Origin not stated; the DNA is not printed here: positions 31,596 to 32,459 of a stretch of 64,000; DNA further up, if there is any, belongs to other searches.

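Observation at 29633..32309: Radical SAM (B12-domain) + miniature TauD/TfdA dioxygenase + GRDP-like protein with a Cys-Trp-His tail: candidate uncharacterised modification system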

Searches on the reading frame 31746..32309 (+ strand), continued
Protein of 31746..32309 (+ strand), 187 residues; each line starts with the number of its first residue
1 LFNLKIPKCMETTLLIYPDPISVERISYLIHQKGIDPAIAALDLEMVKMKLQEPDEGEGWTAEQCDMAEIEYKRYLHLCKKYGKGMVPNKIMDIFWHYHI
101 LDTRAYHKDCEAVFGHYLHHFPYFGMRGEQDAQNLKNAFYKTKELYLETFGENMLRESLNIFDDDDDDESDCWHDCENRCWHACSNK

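Call 60: search_protein_families(library=pfam, proteins=[L071:10570-11925:+, L071:11960-12991:+, L071:12996-13700:+, L050:8486-8749:+, L050:7454-8428:+, L050:6463-7464:+, L050:10516-10809:+, L007:990-1766:+, L007:1769-2560:+, L059:158-1132:+], max_evalue=0.001)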
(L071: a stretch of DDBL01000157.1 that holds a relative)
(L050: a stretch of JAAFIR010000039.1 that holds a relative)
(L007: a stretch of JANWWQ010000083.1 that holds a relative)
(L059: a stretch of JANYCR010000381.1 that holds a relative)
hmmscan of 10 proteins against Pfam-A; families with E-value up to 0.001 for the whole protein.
L071:10570-11925:+ (451 aa): 3 families
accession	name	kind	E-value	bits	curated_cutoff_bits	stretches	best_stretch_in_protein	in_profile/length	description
PF00534.26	Glycos_transf_1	-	2e-25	89.8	26.4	1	269-421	16-170/172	Glycosyl transferases group 1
PF13692.12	Glyco_trans_1_4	-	2.1e-23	83.6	27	1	271-406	4-139/142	Glycosyl transferases group 1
PF13439.12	Glyco_transf_4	-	1.4e-12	48.4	28.5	1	41-249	3-162/170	Glycosyltransferase Family 4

L071:11960-12991:+ (343 aa): 2 families
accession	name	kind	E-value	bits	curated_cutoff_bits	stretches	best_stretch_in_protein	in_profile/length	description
PF04055.27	Radical_SAM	-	8.6e-14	52.5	29.5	1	19-159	7-139/166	Radical SAM superfamily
PF13186.11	SPASM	-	1.1e-11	45.3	21.5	1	274-339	1-67/67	Iron-sulfur cluster-binding domain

L071:12996-13700:+ (234 aa): 1 family
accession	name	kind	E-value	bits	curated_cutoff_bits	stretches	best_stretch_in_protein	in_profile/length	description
PF14903.11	WG_beta_rep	-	1.3e-11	44.8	25.6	0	119-151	4-35/35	WG containing repeat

L050:8486-8749:+ (87 aa): 1 family
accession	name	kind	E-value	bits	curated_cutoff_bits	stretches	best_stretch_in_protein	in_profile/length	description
PF04055.27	Radical_SAM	-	1.1e-05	26.2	29.5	1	33-73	6-51/166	Radical SAM superfamily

L050:7454-8428:+ (324 aa): 0 families

L050:6463-7464:+ (333 aa): 0 families

L050:10516-10809:+ (97 aa): 0 families

L007:990-1766:+ (258 aa): 1 family
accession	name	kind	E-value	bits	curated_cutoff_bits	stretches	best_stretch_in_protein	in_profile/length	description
PF06580.19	His_kinase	-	2.1e-08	34.8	25.2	1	63-128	2-72/81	Histidine kinase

L007:1769-2560:+ (263 aa): 1 family
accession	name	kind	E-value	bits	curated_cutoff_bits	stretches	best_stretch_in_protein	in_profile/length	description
PF00072.30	Response_reg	-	9.3e-07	29.4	30.2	1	10-119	3-107/111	Response regulator receiver domain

L059:158-1132:+ (324 aa): 0 families

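Call 89: search_dna_similar(query=window:31773-32309:+, collection=plasmids, mode=protein, max_evalue=0.00001, max_rows=20)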
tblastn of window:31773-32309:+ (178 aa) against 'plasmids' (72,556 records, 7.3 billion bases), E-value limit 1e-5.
Records with a match: 20; places in all: 20; records where one place covers at least 80% of the query: 0.
Best place of each record, by identity: <60% 20.
By first word of the organism name: Pseudomonas 8; Rhizobium 3; Cupriavidus 2; Variovorax 1; Halomonas 1; Azospirillum 1; Maritalea 1; Stanieria 1; Piscirickettsia 1; Deinococcus 1.
By predicted mobility (MOB-suite, as given by PLSDB): non-mobilizable 10; mobilizable 7; conjugative 3.
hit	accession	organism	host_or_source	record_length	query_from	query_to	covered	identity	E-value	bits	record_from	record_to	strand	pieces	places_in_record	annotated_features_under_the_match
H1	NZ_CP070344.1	Variovorax sp. PDNC026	cell culture,Plastic debris in ...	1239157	29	143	65%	49.1%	2e-29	119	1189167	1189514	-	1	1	none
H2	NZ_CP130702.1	Halomonas sp. I5-271120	cell culture,Novel isolate from a UK ...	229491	30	147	66%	46.3%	2e-25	108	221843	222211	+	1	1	glycine-rich domain-containing protein-like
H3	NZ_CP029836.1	Azospirillum ramasamyi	single cell,Cow dung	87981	30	142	63%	47.4%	6e-26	110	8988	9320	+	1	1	hypothetical protein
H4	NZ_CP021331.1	Maritalea myrionectae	pure culture,Lava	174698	22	146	70%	41.7%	4e-22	99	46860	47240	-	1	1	hypothetical protein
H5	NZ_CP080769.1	Cupriavidus pinatubonensis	genomic assembly,soil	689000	29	149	68%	40.2%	2e-20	94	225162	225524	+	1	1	hypothetical protein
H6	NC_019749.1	Stanieria cyanosphaera PCC 7437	-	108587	38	146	61%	44.5%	1e-24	106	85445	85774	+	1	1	hypothetical protein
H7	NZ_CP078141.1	Pseudomonas savastanoi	Olea europaea,knots on olive ...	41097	30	145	65%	40.5%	3e-20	94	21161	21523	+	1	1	hypothetical protein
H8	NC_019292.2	Pseudomonas savastanoi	olive knot (Olea europaea)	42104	30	145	65%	40.5%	3e-20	94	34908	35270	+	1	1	hypothetical protein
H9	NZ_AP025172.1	Cupriavidus sp. P-10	-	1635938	29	149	68%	36.9%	1e-16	84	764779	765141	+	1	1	none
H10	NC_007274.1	Pseudomonas savastanoi pv. phaseolicola 1448A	-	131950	63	145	47%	50.0%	2e-17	86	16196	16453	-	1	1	hypothetical protein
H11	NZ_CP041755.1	Pseudomonas sp. KBS0707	environmental isolate,soil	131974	63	145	47%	50.0%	2e-17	86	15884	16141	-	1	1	hypothetical protein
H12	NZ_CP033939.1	Piscirickettsia salmonis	Salmo salar,cell culure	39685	66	150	48%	46.7%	2e-11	68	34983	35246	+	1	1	hypothetical protein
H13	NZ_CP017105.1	Rhizobium gallicum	Phaseolus vulgaris,Whole ...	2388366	32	141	62%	32.1%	2e-7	57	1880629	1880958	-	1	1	none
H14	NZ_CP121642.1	Rhizobium sp. CC1099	Onobrychis viciifolia,cell culture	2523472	32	141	62%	31.3%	1e-6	55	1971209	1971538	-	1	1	none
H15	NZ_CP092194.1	Deinococcus sp. KNUC1210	Setaria viridis,cell ...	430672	49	143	53%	34.0%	5e-8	59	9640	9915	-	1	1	hypothetical protein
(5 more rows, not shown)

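Call 90: search_dna_similar(query=window:31773-32309:+, collection=phages, mode=protein, max_evalue=0.00001, max_rows=10)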
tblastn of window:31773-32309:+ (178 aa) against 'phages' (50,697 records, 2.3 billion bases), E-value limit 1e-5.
Records with a match: 1; places in all: 1; records where one place covers at least 80% of the query: 0.
Best place of each record, by identity: <60% 1.
By first word of the organism name: uncultured 1.
By host as written in the record: - 1.
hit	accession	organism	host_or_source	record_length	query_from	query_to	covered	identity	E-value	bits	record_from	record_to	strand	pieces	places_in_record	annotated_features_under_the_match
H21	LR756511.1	uncultured phage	metagenomic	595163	30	143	64%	37.0%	1e-13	73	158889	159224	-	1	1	record has no annotation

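Call 91: get_annotated_region(hit=H8, flank=5000)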
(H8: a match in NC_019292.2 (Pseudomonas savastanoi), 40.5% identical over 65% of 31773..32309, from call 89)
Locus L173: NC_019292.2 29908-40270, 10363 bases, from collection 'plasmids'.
description: Pseudomonas savastanoi pv. savastanoi plasmid pPsv48C, complete sequence
organism: Pseudomonas savastanoi (NCBI taxid 360920)
taxonomy: Bacteria; Pseudomonadota; Gammaproteobacteria; Pseudomonadales; Pseudomonadaceae; Pseudomonas; Pseudomonas savastanoi
host: -; source: olive knot (Olea europaea); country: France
typing (MOB-suite, as given by PLSDB): mobilizable; replicon rep_cluster_283; relaxase MOBP,MOBP,MOBQ
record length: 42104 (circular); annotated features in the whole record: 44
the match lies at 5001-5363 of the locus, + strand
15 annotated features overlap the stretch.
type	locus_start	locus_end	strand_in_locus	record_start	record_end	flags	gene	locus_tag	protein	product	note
CDS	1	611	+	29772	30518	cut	-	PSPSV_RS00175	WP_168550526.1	hypothetical protein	-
CDS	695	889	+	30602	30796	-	-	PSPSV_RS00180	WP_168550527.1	hypothetical protein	-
CDS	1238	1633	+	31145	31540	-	-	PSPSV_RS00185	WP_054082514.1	hypothetical protein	-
CDS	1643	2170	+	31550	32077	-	-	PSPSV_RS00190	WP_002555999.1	GNAT family N-acetyltransferase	-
CDS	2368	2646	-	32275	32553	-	-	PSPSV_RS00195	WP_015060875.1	hypothetical protein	-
CDS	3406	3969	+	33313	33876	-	-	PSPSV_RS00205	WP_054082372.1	hypothetical protein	-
CDS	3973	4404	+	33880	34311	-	-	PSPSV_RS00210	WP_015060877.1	hypothetical protein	-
CDS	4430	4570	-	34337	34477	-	-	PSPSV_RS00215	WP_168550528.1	hypothetical protein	-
CDS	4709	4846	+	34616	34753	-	-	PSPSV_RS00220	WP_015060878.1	hypothetical protein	-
CDS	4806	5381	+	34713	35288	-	-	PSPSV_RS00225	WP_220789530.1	hypothetical protein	-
CDS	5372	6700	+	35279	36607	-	-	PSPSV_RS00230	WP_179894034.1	hypothetical protein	-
CDS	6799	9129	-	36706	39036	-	mobQ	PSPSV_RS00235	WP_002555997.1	MobQ family relaxase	-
CDS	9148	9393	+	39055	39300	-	-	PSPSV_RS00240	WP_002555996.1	hypothetical protein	-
CDS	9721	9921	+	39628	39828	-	-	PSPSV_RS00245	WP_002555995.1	hypothetical protein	-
CDS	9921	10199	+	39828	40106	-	-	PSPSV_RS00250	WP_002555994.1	type II toxin-antitoxin system RelE/ParE family toxin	GO:0030541 - plasmid partitioning [Evidence IEA]; GO:0051290 - protein heterotetramerization [Evidence IEA]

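Call 92: get_annotated_region(hit=H2, flank=5000)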
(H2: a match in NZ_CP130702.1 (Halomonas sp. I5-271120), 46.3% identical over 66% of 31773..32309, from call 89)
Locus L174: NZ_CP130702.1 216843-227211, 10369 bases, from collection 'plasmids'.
description: Halomonas sp. I5-271120 plasmid unnamed1, complete sequence
organism: Halomonas sp. I5-271120 (NCBI taxid 3061632)
taxonomy: Bacteria; Pseudomonadota; Gammaproteobacteria; Oceanospirillales; Halomonadaceae; Halomonas; Halomonas sp. I5-271120
host: -; source: cell culture,Novel isolate from a UK brine cave; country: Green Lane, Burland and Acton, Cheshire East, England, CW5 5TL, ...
typing (MOB-suite, as given by PLSDB): non-mobilizable
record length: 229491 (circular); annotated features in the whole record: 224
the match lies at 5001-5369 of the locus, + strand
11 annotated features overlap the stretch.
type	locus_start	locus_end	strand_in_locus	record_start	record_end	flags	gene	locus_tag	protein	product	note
CDS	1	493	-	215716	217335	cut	-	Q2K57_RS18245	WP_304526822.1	hypothetical protein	-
CDS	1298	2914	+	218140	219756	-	-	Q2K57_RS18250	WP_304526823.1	hypothetical protein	-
CDS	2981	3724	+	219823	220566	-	-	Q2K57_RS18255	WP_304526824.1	LuxR family transcriptional regulator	-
CDS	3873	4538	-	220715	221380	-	-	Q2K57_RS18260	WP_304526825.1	acyl-homoserine-lactone synthase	-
CDS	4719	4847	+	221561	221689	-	-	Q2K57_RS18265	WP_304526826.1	hypothetical protein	-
CDS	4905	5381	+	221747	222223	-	-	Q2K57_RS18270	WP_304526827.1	glycine-rich domain-containing protein-like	-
CDS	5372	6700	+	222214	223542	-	-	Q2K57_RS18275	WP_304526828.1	hypothetical protein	-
CDS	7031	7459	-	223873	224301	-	-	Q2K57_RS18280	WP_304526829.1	hypothetical protein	-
CDS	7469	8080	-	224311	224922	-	-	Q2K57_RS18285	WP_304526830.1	DUF6036 family nucleotidyltransferase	-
CDS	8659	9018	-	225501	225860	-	-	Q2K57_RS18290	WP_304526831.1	hypothetical protein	-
CDS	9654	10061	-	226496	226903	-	-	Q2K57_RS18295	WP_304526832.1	hypothetical protein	-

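Call 98: search_solved_structures(query=L173:5372-6700:+, max_evalue=10)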
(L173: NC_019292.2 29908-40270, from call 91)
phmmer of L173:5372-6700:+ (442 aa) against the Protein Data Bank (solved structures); distinct sequences matched with E-value up to 10: 0.

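Call 99: get_annotated_region(hit=H6, flank=4000)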
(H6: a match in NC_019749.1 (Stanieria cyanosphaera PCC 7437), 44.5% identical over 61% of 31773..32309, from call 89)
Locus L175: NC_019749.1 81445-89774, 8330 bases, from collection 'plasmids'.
description: Stanieria cyanosphaera PCC 7437 plasmid pSTA7437.02, complete sequence
organism: Stanieria cyanosphaera PCC 7437 (NCBI taxid 111780)
taxonomy: Bacteria; Cyanobacteriota; Cyanophyceae; Pleurocapsales; Dermocarpellaceae; Stanieria; Stanieria cyanosphaera; Stanieria cyanosphaera PCC 7437
host: -; source: -; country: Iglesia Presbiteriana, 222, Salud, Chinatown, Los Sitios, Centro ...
typing (MOB-suite, as given by PLSDB): non-mobilizable
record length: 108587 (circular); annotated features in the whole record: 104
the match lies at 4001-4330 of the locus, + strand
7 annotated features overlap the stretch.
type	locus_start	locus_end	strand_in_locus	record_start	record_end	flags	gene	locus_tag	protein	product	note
CDS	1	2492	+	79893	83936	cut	-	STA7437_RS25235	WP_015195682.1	CHAT domain-containing protein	-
CDS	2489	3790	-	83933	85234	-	-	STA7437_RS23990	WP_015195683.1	DUF1822 family protein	-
CDS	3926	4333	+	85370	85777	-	-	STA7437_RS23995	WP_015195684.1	hypothetical protein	-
CDS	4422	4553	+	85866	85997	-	-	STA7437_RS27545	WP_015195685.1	hypothetical protein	-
CDS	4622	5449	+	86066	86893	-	-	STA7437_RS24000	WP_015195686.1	methyltransferase domain-containing protein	-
CDS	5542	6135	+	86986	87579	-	-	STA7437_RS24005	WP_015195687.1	hypothetical protein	-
CDS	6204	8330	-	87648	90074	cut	-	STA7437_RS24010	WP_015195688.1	NB-ARC domain-containing protein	-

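Call 100: get_annotated_region(hit=H3, flank=4000)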
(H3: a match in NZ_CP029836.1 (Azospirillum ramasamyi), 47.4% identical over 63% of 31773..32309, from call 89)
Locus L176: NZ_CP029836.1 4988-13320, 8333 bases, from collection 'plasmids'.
description: Azospirillum ramasamyi strain M2T2B2 plasmid unnamed6, complete sequence
organism: Azospirillum ramasamyi (NCBI taxid 682998)
taxonomy: Bacteria; Pseudomonadota; Alphaproteobacteria; Rhodospirillales; Azospirillaceae; Azospirillum; Azospirillum ramasamyi
host: -; source: single cell,Cow dung; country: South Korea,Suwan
typing (MOB-suite, as given by PLSDB): mobilizable; relaxase MOBP
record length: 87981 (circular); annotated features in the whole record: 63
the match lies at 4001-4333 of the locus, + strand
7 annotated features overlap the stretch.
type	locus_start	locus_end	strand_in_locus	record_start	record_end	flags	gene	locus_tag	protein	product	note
CDS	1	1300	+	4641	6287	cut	-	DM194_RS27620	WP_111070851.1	hypothetical protein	-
CDS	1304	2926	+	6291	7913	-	-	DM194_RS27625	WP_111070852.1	DUF2357 domain-containing protein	-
CDS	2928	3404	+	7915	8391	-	vsr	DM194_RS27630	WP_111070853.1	DNA mismatch endonuclease Vsr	GO:0006298 - mismatch repair [Evidence IEA]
CDS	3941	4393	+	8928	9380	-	-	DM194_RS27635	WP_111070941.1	hypothetical protein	-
CDS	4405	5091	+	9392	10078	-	-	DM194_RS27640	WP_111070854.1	class I SAM-dependent methyltransferase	-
CDS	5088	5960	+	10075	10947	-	-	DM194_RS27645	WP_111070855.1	TauD/TfdA family dioxygenase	-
CDS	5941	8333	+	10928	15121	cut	-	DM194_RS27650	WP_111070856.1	hypothetical protein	-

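Call 105: get_annotated_region(hit=H4, flank=4000)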
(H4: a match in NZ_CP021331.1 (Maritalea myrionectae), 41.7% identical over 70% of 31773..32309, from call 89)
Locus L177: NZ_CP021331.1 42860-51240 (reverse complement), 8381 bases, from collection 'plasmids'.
description: Maritalea myrionectae strain HL2708#5 plasmid pHL2708X3, complete sequence
organism: Maritalea myrionectae (NCBI taxid 454601)
taxonomy: Bacteria; Pseudomonadota; Alphaproteobacteria; Hyphomicrobiales; Devosiaceae; Maritalea; Maritalea myrionectae
host: -; source: pure culture,Lava; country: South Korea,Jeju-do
typing (MOB-suite, as given by PLSDB): mobilizable; relaxase MOBF
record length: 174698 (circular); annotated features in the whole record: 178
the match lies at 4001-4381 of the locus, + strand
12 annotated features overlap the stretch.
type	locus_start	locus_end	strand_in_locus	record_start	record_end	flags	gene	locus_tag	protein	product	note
CDS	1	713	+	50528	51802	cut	-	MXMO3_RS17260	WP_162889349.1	hypothetical protein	-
CDS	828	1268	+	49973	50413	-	-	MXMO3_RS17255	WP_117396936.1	hypothetical protein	-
CDS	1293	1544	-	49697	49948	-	-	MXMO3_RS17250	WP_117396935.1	hypothetical protein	-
CDS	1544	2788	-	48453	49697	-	-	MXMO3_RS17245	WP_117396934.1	type VI secretion protein ImpB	-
CDS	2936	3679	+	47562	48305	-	-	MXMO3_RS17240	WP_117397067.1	SOS response-associated peptidase family protein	GO:0006974 - DNA damage response [Evidence IEA]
CDS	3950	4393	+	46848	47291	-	-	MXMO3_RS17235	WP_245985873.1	hypothetical protein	-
CDS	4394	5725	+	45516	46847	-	-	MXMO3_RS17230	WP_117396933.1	hypothetical protein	-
CDS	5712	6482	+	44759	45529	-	-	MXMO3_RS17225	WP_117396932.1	hypothetical protein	-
CDS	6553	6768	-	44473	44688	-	-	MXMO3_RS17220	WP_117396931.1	hypothetical protein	-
CDS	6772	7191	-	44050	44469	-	-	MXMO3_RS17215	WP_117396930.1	type II toxin-antitoxin system VapC family toxin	-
CDS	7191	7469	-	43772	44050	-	-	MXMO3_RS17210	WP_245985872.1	type II toxin-antitoxin system VapB family antitoxin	-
CDS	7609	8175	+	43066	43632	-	-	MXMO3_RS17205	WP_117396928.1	hypothetical protein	-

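Call 106: get_annotated_region(hit=H5, flank=4000)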
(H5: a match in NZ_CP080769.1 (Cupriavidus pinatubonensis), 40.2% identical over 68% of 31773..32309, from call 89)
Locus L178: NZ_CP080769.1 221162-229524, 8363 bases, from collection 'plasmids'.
description: Cupriavidus pinatubonensis strain HN-2 plasmid p2, complete sequence
organism: Cupriavidus pinatubonensis (NCBI taxid 248026)
taxonomy: Bacteria; Pseudomonadota; Betaproteobacteria; Burkholderiales; Burkholderiaceae; Cupriavidus; Cupriavidus pinatubonensis
host: -; source: genomic assembly,soil; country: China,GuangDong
typing (MOB-suite, as given by PLSDB): non-mobilizable
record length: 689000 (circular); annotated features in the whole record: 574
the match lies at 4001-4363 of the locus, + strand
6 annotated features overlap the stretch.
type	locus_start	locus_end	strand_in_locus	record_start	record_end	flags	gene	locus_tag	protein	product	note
CDS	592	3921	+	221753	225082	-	-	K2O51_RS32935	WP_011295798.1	EAL domain-containing protein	-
CDS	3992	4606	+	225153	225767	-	-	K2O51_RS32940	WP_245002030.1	hypothetical protein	-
CDS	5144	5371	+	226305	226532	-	-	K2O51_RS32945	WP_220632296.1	DUF2188 domain-containing protein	-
CDS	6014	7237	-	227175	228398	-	-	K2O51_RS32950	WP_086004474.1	ISL3 family transposase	-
CDS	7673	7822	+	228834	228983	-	-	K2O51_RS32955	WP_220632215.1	IS3 family transposase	-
CDS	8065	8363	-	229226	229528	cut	-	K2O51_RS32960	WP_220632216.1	hypothetical protein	-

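Call 107: get_annotated_region(hit=H12, flank=4000)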
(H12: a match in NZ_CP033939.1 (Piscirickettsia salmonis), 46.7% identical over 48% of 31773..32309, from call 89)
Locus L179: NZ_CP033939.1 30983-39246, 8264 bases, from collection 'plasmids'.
description: Piscirickettsia salmonis strain EM-90 plasmid pPSEM90-2, complete sequence
organism: Piscirickettsia salmonis (NCBI taxid 1238)
taxonomy: Bacteria; Pseudomonadota; Gammaproteobacteria; Thiotrichales; Piscirickettsiaceae; Piscirickettsia; Piscirickettsia salmonis
host: -; source: Salmo salar,cell culure; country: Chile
typing (MOB-suite, as given by PLSDB): non-mobilizable
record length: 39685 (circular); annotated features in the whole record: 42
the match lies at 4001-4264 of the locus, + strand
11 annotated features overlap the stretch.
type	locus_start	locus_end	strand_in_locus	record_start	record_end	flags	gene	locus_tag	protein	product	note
CDS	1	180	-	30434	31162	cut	-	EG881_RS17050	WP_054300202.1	IS6 family transposase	-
CDS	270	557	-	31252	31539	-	-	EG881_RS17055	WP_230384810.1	amidohydrolase family protein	-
CDS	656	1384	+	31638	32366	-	-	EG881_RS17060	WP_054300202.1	IS6 family transposase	-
CDS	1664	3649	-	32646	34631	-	-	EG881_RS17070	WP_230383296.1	TonB-dependent receptor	-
CDS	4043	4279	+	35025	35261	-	-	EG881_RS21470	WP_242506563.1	hypothetical protein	-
CDS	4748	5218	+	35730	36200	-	-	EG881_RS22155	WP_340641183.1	hypothetical protein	-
CDS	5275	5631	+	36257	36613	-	-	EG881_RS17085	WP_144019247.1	hypothetical protein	-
CDS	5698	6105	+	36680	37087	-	-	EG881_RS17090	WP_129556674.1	transposase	GO:0006313 - DNA transposition [Evidence IEA]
CDS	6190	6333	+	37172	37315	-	-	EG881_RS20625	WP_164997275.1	hypothetical protein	-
CDS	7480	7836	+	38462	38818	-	-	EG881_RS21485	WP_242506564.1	hypothetical protein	-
CDS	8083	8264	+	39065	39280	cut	-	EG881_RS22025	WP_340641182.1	DUF481 domain-containing protein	-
